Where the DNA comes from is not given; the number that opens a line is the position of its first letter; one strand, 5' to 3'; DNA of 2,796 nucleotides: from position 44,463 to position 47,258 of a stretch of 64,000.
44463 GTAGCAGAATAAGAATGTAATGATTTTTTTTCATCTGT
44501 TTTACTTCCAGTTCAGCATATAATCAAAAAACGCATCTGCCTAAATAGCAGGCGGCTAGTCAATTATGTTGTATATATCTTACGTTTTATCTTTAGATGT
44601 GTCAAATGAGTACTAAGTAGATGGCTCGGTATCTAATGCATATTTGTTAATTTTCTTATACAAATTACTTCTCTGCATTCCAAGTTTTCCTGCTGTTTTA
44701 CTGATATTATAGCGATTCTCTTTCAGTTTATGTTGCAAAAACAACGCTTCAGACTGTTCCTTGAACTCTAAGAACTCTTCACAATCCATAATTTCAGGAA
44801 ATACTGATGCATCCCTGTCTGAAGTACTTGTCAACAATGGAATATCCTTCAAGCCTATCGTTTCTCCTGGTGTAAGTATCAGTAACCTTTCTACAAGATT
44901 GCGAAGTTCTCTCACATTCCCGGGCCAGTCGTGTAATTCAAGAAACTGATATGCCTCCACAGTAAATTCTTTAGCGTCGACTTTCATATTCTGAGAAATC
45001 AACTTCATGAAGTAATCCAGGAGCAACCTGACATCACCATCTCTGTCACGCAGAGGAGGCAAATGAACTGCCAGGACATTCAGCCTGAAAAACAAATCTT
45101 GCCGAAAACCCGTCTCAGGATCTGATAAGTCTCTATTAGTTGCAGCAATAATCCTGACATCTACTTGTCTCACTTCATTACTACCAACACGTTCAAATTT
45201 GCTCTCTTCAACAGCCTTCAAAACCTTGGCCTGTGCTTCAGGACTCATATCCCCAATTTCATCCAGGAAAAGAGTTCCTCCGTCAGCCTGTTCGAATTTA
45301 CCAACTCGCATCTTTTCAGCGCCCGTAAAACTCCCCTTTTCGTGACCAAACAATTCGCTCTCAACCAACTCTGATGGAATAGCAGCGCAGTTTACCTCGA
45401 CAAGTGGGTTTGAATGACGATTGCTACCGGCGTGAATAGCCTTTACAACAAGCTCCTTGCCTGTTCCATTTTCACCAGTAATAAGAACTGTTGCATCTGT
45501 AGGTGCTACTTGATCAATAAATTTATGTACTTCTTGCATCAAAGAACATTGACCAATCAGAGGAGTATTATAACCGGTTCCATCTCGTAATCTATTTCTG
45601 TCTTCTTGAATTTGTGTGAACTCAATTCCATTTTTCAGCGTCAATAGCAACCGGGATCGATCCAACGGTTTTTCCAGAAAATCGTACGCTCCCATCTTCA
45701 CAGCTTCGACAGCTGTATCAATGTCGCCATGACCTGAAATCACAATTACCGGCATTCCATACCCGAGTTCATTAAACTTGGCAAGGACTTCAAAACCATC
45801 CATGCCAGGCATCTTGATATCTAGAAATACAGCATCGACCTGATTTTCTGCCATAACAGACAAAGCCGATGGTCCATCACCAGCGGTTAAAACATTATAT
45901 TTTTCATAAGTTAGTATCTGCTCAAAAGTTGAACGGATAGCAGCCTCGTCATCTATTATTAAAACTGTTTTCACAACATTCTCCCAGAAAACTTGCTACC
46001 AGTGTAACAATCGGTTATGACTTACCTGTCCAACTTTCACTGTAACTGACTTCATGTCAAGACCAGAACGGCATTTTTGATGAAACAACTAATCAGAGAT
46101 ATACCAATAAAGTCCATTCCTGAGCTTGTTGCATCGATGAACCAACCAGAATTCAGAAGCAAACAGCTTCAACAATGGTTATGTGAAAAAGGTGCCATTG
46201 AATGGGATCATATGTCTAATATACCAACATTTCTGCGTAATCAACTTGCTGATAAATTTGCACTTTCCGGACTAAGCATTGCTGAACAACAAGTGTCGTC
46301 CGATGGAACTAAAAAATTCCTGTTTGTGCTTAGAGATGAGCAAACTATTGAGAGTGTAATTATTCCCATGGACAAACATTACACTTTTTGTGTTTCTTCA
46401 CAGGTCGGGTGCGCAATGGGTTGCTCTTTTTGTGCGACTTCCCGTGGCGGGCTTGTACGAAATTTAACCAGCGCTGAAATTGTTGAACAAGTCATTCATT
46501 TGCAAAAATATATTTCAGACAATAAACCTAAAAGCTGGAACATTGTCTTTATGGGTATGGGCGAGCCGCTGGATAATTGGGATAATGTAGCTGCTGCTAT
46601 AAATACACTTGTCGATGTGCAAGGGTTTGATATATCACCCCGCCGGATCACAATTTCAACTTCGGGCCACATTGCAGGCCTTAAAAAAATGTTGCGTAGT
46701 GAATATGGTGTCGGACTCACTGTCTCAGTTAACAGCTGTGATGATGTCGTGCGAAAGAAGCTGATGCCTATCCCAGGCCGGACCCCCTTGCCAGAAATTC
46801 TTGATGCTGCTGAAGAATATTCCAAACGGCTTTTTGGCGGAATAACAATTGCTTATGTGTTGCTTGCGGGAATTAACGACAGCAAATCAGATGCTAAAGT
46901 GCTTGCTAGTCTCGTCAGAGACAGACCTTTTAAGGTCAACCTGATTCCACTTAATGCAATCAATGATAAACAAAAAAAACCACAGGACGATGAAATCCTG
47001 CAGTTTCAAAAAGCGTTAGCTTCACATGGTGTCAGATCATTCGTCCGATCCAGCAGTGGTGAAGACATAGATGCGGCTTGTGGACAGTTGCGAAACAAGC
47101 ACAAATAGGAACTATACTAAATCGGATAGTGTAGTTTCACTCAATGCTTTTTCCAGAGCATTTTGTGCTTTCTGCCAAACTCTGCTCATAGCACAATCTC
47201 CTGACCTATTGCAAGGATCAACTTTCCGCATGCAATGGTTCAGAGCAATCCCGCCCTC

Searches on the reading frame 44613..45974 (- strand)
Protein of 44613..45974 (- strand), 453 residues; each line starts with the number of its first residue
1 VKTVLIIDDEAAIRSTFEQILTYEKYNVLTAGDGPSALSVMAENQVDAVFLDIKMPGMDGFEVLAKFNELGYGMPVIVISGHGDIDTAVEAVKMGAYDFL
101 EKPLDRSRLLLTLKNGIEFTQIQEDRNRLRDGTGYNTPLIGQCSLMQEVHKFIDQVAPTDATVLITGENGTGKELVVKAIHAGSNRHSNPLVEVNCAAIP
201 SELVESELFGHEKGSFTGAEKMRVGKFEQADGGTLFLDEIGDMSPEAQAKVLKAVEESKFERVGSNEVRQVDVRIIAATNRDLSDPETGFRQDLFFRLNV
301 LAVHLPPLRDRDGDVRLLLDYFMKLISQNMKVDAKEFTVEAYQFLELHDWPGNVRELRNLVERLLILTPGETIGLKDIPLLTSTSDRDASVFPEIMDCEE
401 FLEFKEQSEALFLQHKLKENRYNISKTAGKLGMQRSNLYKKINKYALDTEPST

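Call 5: search_protein_families(library=pfam, proteins=[window:44613-45974:-], max_evalue=0.01)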
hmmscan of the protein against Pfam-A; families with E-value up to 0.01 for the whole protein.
window:44613-45974:- (453 aa): 11 families
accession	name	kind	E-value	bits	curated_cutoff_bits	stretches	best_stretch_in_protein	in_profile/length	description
PF00158.32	Sigma54_activat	-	6.7e-67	224.8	20.2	1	139-303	1-167/168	Sigma-54 interaction domain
PF00072.30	Response_reg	-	4.5e-32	111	30.2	1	4-112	1-109/111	Response regulator receiver domain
PF25601.1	AAA_lid_14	-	2.1e-21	76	27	1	309-386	1-78/87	AAA+ ATPase lid domain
PF14532.12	Sigma54_activ_2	-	5.7e-20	72.4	25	1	140-308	1-138/138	Sigma-54 interaction domain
PF02954.25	HTH_8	-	2.4e-07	30.8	22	1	412-445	9-42/42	Bacterial regulatory protein, Fis family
PF07728.20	AAA_5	-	4.8e-07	30.3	22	1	163-281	2-123/139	AAA domain (dynein-related subfamily)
PF00004.35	AAA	-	6.9e-06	27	21.2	1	163-283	1-111/131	ATPase family associated with various cellular activities (AAA)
PF07724.20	AAA_2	-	0.0002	21.9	27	1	162-291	5-135/166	AAA domain (Cdc48 subfamily)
PF05673.19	DUF815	-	0.00077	19.1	23.8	1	144-197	39-90/249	Protein of unknown function (DUF815)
PF07726.17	AAA_3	-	0.005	17.2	27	0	163-277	2-108/131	ATPase family associated with various cellular activities (AAA)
PF00493.29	MCM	-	0.0098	15.5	23.3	0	145-260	40-150/224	MCM P-loop domain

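Call 6: search_protein_families(library=ncbifam, proteins=[window:44613-45974:-], max_evalue=0.01)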
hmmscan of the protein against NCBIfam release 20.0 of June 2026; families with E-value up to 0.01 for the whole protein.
window:44613-45974:- (453 aa): 118 families (the best 25 are shown)
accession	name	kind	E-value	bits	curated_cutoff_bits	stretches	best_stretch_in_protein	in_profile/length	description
TIGR01818.1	ntrC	equivalog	8.7e-125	417.1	558.6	1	4-394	1-393/463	nitrogen regulation protein NR(I)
NF008469.0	PRK11361.1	equivalog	3.1e-122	408.6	714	1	2-448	5-457/461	acetoacetate metabolism transcriptional regulator AtoC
NF051870.1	NAssimRespRegNtrX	equivalog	4.6e-120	401.6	600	1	2-444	2-449/452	nitrogen assimilation response regulator NtrX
TIGR02915.1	PEP_resp_reg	equivalog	1.4e-114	383.4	502.6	1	4-447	1-444/445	PEP-CTERM-box response regulator transcription factor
NF007689.0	PRK10365.1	equivalog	9.6e-108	360.8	760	1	4-442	8-439/441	sigma-54-dependent response regulator transcription factor ZraR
NF041946.1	LuxO_transreg_Vib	equivalog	1.8e-105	353.4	800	1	7-445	2-460/463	quorum-sensing sigma-54 dependent transcriptional regulator LuxO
NF008176.1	PRK10923.1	equivalog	5e-103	345.2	620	1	3-385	5-388/469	nitrogen regulation protein NR(I)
NF011695.0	PRK15115.1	equivalog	1e-96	324.4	763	1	3-449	8-440/445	two-component system response regulator GlrR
NF003451.0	PRK05022.1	equivalog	7.1e-95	318.6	476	1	126-444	179-507/512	nitric oxide reductase transcriptional regulator NorR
TIGR01817.1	nifA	equivalog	7.8e-94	315.3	528.85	1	125-381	184-441/534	nif-specific transcriptional activator NifA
NF041552.1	TF_PrdR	equivalog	3.7e-93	312.8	795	1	135-445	265-576/577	sigma-54 dependent transcriptional regulator PrdR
NF038308.1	RNA_repair_RtcR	equivalog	6.4e-87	292.6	650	1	138-385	181-439/530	RNA repair transcriptional activator RtcR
NF050807.1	TransRegFlbDCaul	equivalog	9.8e-87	291.7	750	1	37-384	36-367/454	sigma-54-dependent transcriptional regulator FlbD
NF049963.1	RespRegFlgRCampy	domain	1.6e-84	284.3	750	1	4-446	3-428/429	fla regulon two-component system response regulator FlgR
TIGR02974.1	phageshock_pspF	equivalog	3.7e-83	279.5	443.55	1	139-378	1-243/336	phage shock protein operon transcriptional activator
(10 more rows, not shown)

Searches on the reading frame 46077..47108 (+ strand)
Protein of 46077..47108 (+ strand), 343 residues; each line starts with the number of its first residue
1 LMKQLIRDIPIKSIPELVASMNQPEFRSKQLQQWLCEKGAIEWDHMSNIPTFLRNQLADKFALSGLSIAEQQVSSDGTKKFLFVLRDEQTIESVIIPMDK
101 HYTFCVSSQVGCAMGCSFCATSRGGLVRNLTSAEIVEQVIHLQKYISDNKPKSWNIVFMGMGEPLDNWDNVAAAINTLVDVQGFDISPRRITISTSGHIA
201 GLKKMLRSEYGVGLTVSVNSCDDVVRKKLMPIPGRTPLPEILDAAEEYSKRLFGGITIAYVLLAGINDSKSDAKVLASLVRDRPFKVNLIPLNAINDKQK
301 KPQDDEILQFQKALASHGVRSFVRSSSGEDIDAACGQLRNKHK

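Call 37: search_protein_families(library=pfam, proteins=[window:46077-47108:+], max_evalue=0.000001)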
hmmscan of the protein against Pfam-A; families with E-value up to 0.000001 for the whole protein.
window:46077-47108:+ (343 aa): 2 families
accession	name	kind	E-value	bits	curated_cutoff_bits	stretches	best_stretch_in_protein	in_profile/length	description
PF04055.27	Radical_SAM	-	5e-15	56.5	29.5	1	107-269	2-157/166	Radical SAM superfamily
PF21016.3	RlmN_N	-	8.9e-08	32.2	24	1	10-61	7-58/60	Ribosomal RNA large subunit methyltransferase N-terminal domain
